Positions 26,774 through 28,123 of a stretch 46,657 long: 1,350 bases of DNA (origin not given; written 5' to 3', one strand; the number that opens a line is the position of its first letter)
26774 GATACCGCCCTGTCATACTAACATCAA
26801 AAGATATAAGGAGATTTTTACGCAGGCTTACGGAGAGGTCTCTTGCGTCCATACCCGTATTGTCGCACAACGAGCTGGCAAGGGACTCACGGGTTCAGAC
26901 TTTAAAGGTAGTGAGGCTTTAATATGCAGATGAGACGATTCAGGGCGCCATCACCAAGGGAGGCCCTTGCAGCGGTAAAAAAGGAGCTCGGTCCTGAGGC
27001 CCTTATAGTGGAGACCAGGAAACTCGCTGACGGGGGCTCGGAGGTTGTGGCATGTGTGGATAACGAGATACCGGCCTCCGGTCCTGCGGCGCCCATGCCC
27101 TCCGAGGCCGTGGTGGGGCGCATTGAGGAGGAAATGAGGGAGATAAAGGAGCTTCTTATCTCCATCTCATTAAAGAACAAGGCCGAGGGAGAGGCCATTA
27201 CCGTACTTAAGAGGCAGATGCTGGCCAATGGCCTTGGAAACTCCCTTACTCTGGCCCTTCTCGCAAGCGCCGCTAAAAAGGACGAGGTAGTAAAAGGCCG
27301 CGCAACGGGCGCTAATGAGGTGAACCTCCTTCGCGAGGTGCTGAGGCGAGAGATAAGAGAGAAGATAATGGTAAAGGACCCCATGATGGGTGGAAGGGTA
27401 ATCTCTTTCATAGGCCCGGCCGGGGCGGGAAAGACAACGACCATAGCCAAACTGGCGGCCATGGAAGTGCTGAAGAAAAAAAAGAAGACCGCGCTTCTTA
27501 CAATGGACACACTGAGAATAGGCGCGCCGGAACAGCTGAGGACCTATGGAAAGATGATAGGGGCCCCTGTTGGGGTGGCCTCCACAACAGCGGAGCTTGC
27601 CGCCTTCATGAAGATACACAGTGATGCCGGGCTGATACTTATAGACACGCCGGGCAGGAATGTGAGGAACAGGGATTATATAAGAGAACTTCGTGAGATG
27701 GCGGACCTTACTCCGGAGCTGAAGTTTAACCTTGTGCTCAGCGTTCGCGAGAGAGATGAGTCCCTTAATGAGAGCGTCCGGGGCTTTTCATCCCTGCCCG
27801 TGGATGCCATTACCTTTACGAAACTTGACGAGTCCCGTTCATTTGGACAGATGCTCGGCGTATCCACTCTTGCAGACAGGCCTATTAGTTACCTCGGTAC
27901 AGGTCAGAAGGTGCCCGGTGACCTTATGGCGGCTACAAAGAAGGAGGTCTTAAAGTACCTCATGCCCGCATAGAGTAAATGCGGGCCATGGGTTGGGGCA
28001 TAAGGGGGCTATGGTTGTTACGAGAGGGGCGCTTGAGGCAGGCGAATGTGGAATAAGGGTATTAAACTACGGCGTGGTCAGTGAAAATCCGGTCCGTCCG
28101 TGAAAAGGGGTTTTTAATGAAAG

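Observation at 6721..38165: A family of sense-strand G-tract-rich, C-depleted spacers punctuates the flagellar super-operon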

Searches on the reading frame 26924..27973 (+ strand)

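Call 10: search_protein_families(library=pfam, proteins=[window:26924-27973:+])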
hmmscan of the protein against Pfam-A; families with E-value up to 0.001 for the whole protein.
window:26924-27973:+ (349 aa): 4 families
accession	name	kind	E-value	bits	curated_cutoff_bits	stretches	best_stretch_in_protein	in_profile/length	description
PF00448.28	SRP54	-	2.8e-36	125.5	22.7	1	159-346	3-194/196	SRP54-type protein, GTPase domain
PF25199.1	nSTAND_NTPase5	-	0.00035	20.8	34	1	142-192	26-75/145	Novel STAND NTPase 5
PF13401.12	AAA_22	-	0.00043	21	27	0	156-203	4-33/130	AAA domain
PF10662.15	PduV-EutP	-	0.00048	20.4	21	0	160-203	4-45/143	Ethanolamine utilisation - propanediol utilisation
